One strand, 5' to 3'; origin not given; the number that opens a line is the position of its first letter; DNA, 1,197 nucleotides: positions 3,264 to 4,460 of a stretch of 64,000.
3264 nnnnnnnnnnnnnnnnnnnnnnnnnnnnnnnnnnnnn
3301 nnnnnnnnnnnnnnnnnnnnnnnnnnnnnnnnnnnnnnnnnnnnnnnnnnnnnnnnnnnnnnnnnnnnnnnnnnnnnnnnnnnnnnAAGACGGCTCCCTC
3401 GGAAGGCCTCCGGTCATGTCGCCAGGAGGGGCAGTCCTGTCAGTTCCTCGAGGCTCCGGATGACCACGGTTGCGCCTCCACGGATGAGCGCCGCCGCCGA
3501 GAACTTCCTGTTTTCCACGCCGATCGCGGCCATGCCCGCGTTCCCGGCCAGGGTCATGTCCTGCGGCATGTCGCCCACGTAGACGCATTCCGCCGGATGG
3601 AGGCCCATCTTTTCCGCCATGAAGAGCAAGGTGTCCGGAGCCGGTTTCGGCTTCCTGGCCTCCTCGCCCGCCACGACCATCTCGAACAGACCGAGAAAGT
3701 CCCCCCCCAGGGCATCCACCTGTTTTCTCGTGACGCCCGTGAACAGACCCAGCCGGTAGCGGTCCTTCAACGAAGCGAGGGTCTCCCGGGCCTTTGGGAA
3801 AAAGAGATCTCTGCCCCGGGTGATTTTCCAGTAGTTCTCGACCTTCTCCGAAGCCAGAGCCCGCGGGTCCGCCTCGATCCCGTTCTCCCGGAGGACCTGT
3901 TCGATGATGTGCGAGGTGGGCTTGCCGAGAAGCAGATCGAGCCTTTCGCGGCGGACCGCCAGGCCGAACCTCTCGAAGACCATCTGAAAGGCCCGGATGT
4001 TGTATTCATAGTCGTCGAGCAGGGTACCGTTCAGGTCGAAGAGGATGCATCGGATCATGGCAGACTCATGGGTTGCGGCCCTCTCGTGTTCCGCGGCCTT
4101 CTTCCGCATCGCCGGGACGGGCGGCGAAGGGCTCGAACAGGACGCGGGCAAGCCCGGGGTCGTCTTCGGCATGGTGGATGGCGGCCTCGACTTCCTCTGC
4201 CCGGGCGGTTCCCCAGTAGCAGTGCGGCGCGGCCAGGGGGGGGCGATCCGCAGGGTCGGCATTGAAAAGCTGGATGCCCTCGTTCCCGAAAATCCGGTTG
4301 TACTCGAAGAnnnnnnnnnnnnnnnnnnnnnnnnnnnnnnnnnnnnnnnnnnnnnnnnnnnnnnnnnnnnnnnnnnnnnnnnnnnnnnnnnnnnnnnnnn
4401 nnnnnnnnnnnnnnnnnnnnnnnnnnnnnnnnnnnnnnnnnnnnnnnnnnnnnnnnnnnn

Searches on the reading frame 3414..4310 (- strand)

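Call 12: search_protein_families(library=pfam, proteins=[window:3414-4310:-], max_evalue=0.01)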
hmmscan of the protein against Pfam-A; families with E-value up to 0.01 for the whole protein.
window:3414-4310:- (298 aa): 4 families
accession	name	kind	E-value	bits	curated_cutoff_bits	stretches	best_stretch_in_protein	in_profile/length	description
PF13419.12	HAD_2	-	1.8e-26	93.8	23.8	1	89-265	1-178/178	Haloacid dehalogenase-like hydrolase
PF00702.32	Hydrolase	-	5.6e-19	69.7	26.4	1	86-259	1-191/191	haloacid dehalogenase-like hydrolase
PF13242.12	Hydrolase_like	-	3.6e-10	40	22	1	222-290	4-75/75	HAD-hyrolase-like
PF12710.13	HAD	-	0.00025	22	27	1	89-255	1-188/189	haloacid dehalogenase-like hydrolase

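Call 13: search_protein_families(library=ncbifam, proteins=[window:3414-4310:-], max_evalue=0.001)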
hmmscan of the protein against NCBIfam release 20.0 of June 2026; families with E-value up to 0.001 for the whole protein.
window:3414-4310:- (298 aa): 34 families (the best 25 are shown)
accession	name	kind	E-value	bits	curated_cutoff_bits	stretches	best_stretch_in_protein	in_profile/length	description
TIGR02253.1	CTE7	subfamily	2.5e-21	76.5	169.75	1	85-290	1-220/221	TIGR02253 family HAD-type hydrolase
NF008000.0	PRK10725.1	equivalog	5.7e-21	75.5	215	1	88-266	7-186/188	fructose-1-phosphate/6-phosphogluconate phosphatase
NF009695.0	PRK13222.1-2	equivalog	1.7e-20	73.5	225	1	85-290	5-218/226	phosphoglycolate phosphatase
TIGR02009.1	PGMB-YQAB-SF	subfamily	1.4e-19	71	153.35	1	87-265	2-186/186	beta-phosphoglucomutase family hydrolase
TIGR01449.2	PGP_bact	equivalog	1.6e-19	70.3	180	1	89-291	1-210/213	phosphoglycolate phosphatase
NF009697.0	PRK13222.1-4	equivalog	5.9e-17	61.8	327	1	83-266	4-194/232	phosphoglycolate phosphatase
NF053653.1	InDiPhoBT2121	equivalog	8.1e-15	55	245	1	87-291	2-212/216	inorganic diphosphatase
NF009804.0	PRK13288.1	equivalog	1.2e-14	54.4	218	1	85-266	2-182/215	pyrophosphatase PpaX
TIGR03351.1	PhnX-like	hypoth_equivalog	6.9e-14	52.3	218.9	1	88-293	3-218/220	phosphonatase-like hydrolase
TIGR01990.1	bPGM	equivalog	7e-14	52.2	189.4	1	86-265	1-186/187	beta-phosphoglucomutase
NF009694.0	PRK13222.1-1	equivalog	2.8e-13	49.8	415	1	162-288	104-233/252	phosphoglycolate phosphatase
TIGR02254.1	YjjG_YfnB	equivalog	3.8e-13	49.4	159.9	1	137-290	69-219/223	YjjG family noncanonical pyrimidine nucleotidase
NF008610.0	PRK11587.1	equivalog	4.5e-12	45.8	282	1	210-290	126-203/219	sugar phosphatase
TIGR01422.2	phosphonatase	equivalog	5.4e-12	45.5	220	1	86-266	1-200/251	phosphonoacetaldehyde hydrolase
TIGR01454.1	AHBA_synth_RP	hypoth_equivalog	1.2e-11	44.6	246.65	1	171-289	77-198/205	AHBA synthesis associated protein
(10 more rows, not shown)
